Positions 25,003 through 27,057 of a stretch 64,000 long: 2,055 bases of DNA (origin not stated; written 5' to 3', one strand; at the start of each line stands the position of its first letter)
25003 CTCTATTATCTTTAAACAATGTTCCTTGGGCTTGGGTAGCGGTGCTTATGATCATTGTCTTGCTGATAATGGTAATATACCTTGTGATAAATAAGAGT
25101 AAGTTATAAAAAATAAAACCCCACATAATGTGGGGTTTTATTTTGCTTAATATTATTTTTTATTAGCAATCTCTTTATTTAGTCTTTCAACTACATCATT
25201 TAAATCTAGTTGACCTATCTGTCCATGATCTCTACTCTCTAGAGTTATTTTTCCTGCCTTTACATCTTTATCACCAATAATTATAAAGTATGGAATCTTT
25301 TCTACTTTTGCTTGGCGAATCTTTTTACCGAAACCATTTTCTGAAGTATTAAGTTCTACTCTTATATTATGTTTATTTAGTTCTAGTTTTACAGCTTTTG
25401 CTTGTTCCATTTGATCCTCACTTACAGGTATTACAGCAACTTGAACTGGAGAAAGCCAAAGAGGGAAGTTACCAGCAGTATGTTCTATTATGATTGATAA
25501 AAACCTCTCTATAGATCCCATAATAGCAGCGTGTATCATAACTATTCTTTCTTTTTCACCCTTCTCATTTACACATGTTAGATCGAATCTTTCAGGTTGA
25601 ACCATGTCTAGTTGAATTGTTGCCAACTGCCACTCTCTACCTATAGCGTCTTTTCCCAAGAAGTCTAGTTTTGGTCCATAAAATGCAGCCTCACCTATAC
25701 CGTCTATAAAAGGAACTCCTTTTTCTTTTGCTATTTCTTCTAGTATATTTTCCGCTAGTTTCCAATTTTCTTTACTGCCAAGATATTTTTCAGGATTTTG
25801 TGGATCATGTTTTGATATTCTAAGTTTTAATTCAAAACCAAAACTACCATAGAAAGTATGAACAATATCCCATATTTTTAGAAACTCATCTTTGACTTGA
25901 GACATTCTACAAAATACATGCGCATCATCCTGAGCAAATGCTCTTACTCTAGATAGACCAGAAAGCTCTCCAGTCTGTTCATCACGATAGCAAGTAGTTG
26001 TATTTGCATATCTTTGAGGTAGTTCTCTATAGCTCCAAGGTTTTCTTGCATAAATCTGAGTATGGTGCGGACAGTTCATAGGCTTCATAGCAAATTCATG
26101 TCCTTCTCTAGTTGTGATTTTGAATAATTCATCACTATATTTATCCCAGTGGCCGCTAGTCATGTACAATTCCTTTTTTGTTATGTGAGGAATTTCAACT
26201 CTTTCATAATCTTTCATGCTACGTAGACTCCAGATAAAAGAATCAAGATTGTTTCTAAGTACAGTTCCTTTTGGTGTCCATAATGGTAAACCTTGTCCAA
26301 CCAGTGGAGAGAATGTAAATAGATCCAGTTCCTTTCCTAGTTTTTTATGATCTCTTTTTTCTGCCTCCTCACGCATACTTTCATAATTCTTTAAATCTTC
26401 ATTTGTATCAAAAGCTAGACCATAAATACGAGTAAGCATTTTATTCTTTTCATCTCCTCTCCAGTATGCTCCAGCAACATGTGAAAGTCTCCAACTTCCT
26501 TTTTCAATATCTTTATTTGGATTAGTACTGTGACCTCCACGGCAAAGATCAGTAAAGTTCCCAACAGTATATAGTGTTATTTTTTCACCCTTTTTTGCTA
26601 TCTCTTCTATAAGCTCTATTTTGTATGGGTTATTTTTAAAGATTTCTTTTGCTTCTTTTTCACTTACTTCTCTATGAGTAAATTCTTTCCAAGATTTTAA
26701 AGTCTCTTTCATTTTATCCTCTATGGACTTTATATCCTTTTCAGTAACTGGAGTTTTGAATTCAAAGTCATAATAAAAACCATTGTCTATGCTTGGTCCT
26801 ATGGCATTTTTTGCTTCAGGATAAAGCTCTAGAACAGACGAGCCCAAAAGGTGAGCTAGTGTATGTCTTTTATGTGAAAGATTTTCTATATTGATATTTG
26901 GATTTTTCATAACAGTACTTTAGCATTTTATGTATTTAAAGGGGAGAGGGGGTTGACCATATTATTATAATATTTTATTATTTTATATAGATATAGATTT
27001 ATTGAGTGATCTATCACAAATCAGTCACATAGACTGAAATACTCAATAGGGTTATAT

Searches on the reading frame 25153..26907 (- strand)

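Call 60: search_protein_families(library=pfam, proteins=[window:25153-26907:-], max_evalue=0.001)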
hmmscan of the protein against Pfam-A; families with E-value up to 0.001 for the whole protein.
window:25153-26907:- (584 aa): 3 families
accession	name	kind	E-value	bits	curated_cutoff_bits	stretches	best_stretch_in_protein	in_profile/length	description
PF00587.30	tRNA-synt_2b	-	1.3e-44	152.8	29.3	1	262-476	1-178/179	tRNA synthetase class II core domain (G, H, P, S and T)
PF03129.25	HGTP_anticodon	-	3.4e-21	75.6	21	1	489-578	1-93/94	Anticodon binding domain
PF07973.19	tRNA_SAD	-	9.6e-06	25.9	24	1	110-162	1-44/44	Threonyl and Alanyl tRNA synthetase second additional domain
